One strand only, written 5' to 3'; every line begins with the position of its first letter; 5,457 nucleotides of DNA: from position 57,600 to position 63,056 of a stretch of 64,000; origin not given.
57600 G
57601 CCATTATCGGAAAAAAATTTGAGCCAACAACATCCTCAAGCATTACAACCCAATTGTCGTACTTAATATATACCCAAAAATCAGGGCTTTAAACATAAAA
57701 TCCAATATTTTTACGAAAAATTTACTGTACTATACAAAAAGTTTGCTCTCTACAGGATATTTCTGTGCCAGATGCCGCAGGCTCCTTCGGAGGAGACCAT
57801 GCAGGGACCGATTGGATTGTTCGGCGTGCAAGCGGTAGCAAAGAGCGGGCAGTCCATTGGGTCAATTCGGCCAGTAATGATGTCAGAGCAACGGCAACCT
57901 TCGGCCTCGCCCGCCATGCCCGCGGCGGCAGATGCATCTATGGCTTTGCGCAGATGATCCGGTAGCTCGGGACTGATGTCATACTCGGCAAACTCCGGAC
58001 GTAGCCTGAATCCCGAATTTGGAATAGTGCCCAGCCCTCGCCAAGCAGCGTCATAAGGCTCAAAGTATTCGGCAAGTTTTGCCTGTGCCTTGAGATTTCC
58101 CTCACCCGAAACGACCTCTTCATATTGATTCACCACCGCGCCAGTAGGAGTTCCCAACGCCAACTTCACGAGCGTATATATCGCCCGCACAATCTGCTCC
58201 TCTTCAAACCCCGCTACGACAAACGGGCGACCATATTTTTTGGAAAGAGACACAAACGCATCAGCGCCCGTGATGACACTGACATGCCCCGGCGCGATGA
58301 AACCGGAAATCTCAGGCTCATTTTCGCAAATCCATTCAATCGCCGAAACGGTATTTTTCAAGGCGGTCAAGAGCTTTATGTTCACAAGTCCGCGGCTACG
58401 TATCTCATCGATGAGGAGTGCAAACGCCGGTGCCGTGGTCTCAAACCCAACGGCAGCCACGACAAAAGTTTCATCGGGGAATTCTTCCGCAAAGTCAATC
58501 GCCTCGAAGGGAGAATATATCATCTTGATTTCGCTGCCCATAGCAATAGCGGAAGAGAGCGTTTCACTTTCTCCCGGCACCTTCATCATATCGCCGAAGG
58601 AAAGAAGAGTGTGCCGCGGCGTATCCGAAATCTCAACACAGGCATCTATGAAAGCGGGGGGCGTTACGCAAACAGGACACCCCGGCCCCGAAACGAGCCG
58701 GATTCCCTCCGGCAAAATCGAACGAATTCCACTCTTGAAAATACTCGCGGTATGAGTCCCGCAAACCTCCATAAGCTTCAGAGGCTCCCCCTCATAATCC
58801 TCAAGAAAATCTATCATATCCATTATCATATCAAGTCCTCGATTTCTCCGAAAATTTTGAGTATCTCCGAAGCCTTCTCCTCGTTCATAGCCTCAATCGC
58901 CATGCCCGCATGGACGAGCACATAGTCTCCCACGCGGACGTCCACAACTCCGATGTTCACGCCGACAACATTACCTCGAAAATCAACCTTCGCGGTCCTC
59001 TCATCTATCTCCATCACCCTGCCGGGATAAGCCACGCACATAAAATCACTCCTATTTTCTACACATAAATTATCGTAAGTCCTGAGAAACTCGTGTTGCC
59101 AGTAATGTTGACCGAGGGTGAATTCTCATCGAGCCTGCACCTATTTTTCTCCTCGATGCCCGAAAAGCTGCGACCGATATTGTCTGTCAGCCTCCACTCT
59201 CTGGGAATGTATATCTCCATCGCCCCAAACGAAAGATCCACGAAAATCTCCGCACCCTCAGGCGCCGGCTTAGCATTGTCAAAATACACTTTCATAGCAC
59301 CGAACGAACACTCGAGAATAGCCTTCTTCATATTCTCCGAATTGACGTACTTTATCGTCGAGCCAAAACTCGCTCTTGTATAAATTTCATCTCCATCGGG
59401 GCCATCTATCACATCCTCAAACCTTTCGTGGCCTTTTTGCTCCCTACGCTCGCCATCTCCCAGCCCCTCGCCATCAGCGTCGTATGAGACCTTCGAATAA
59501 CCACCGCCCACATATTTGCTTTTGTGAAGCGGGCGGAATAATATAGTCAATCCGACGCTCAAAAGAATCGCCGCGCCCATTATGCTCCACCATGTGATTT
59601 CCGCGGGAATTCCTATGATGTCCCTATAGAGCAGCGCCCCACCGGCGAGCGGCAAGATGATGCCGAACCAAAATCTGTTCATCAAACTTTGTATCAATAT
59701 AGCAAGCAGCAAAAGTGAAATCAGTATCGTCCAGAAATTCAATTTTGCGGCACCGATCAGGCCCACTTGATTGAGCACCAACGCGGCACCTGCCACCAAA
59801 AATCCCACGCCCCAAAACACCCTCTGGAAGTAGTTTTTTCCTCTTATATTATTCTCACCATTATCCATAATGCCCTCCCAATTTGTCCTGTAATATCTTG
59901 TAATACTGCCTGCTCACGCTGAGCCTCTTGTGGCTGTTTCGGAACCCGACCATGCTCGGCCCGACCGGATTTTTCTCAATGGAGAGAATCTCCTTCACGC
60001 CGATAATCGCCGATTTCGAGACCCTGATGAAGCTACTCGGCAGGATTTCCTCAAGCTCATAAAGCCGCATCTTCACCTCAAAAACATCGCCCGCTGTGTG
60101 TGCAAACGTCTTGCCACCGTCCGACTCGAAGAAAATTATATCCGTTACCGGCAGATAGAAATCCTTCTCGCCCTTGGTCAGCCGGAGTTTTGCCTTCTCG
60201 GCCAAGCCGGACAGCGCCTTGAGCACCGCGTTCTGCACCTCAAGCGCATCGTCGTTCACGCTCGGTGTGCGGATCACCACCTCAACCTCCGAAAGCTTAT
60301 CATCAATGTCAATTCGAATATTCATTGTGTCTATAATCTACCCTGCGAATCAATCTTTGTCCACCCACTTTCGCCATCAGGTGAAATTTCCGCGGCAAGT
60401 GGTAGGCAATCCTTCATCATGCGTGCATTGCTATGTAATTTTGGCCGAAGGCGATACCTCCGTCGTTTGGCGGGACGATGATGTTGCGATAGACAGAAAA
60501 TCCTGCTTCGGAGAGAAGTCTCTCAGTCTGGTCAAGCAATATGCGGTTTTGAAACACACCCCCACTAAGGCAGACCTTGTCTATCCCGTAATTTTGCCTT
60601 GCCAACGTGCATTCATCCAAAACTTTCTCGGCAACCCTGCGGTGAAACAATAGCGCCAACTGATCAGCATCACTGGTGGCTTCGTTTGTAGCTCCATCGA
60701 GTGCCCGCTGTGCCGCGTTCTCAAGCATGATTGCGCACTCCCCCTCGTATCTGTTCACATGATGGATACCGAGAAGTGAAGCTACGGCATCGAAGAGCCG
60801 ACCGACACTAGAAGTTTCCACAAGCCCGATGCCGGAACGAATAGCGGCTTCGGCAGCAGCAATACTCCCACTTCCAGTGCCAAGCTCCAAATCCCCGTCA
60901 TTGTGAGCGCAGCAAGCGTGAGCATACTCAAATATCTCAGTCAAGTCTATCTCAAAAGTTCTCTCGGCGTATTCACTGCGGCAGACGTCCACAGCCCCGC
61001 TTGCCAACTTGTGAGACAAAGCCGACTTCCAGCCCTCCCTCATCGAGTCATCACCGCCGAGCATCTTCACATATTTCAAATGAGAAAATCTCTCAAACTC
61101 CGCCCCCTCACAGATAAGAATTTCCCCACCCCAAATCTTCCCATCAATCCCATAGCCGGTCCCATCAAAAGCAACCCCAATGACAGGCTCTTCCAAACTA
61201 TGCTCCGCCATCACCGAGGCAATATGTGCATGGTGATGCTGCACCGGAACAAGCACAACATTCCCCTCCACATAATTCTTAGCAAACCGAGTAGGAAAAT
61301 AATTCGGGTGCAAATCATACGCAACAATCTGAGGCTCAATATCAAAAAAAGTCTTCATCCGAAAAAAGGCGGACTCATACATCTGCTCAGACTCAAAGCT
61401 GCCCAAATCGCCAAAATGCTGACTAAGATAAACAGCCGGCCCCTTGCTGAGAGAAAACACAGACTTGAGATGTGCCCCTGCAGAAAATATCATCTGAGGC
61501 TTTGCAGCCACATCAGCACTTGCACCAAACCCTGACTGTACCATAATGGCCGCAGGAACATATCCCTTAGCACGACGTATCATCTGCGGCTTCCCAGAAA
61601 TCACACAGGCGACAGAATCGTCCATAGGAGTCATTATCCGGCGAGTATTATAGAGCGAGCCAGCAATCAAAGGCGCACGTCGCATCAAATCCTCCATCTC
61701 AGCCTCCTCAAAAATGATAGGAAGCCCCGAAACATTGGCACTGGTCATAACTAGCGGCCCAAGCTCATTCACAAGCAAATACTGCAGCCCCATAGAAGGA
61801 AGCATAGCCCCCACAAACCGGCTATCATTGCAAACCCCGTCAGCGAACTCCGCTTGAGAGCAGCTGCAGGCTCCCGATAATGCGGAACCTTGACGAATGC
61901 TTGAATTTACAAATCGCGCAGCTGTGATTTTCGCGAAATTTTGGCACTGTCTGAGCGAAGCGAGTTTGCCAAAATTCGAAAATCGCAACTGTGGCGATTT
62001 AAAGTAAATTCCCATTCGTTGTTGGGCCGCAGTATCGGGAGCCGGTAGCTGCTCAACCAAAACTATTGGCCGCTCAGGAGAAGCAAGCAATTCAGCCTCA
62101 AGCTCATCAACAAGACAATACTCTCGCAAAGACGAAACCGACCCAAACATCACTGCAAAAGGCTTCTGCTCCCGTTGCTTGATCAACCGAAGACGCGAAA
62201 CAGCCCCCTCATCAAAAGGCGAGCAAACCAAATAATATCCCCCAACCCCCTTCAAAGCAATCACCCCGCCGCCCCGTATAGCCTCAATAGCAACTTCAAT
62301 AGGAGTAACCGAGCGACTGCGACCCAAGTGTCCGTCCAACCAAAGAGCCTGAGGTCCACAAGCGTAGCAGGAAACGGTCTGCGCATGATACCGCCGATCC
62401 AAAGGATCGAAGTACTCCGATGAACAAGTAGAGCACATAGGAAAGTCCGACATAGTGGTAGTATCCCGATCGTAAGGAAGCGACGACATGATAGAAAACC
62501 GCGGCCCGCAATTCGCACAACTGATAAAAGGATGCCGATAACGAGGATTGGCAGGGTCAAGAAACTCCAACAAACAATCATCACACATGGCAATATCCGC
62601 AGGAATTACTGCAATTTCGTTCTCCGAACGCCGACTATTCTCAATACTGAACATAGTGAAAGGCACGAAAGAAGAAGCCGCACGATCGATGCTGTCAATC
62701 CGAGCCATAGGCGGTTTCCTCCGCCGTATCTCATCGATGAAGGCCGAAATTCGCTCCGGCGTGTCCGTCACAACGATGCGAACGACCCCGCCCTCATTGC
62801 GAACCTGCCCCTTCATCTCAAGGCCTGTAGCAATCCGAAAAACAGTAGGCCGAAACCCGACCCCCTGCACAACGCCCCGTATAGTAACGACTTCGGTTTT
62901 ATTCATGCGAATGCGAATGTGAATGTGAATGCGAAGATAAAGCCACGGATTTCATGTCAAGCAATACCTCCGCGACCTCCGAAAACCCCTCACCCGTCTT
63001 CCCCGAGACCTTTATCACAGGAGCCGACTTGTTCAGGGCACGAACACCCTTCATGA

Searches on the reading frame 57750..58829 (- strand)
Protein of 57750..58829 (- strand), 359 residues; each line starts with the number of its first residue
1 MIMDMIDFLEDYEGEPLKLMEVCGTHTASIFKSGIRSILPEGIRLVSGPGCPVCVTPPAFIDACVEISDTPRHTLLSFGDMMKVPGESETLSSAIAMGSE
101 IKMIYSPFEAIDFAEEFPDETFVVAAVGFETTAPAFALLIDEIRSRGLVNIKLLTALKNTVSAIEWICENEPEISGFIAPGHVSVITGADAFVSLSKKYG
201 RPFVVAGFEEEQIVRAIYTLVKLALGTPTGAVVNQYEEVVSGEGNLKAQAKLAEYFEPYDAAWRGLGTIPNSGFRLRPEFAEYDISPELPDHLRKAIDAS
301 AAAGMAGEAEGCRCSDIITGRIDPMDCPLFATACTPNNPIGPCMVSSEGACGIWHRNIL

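Call 12: search_protein_families(library=pfam, proteins=[window:57750-58829:-], max_evalue=0.01)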
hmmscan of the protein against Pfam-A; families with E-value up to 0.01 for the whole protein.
window:57750-58829:- (359 aa): 1 family
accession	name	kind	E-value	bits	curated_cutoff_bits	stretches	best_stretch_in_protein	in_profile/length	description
PF01924.21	HypD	-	1.8e-122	409.2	25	1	13-356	16-349/351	Hydrogenase formation hypA family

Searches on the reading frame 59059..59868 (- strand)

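Call 12: search_protein_families(library=pfam, proteins=[window:59059-59868:-], max_evalue=0.01)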
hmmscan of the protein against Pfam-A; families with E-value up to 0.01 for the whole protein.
window:59059-59868:- (269 aa): 1 family
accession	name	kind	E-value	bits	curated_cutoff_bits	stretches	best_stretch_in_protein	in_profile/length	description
PF22570.1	LiaF-TM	-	7.1e-11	43.2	27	1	18-116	1-97/98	LiaF transmembrane domain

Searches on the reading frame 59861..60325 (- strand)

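Call 51: search_protein_families(library=pfam, proteins=[window:59861-60325:-], max_evalue=0.00001)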
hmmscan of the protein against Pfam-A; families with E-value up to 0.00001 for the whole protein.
window:59861-60325:- (154 aa): 1 family
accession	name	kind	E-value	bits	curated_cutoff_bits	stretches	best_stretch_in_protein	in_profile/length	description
PF04397.21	LytTR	-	1.1e-20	74.1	22.6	1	56-149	4-97/98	LytTr DNA-binding domain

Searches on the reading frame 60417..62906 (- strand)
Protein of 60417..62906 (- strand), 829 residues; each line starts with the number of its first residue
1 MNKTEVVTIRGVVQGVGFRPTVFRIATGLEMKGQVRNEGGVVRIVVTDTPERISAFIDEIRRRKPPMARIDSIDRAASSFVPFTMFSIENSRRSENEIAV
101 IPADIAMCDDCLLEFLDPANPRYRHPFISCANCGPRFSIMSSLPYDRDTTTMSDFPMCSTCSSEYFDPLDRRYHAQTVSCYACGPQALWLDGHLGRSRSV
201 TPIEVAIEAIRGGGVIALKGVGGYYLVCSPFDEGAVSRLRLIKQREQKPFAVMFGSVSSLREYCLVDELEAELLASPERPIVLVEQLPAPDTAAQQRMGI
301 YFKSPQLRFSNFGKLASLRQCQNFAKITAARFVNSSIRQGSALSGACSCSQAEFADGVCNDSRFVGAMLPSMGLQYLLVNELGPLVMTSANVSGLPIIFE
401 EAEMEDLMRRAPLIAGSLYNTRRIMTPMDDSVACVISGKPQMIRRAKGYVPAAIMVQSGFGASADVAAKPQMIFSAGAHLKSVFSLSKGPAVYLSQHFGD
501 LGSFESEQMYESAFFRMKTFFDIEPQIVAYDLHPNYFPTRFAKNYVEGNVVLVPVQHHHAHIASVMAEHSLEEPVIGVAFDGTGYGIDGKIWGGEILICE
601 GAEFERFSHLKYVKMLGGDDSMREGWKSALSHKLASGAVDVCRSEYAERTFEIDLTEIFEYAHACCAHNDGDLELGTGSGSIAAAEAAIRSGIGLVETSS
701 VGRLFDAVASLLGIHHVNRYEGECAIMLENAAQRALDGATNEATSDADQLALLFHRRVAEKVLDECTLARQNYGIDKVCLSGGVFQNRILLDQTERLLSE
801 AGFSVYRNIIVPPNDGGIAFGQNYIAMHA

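Call 51: search_protein_families(library=pfam, proteins=[window:60417-62906:-], max_evalue=0.00001)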
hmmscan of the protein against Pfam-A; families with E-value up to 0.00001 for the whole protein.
window:60417-62906:- (829 aa): 5 families
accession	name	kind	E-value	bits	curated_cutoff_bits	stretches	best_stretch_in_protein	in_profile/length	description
PF22521.2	HypF_C_2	-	1.3e-62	212.2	27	2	577-735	1-130/241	Carbamoyltransferase, Kae1-like Domain, second subdomain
PF01300.24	Sua5_yciO_yrdC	-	3.6e-32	111.7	25.1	2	208-287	1-83/178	Telomere recombination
PF17788.7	HypF_C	-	1.8e-29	102.8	23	1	470-568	3-99/99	HypF Kae1-like domain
PF07503.17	zf-HYPF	-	1e-28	99.3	23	2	107-140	1-34/34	HypF finger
PF00708.24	Acylphosphatase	-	1e-16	61.4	22.5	1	7-76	3-72/85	Acylphosphatase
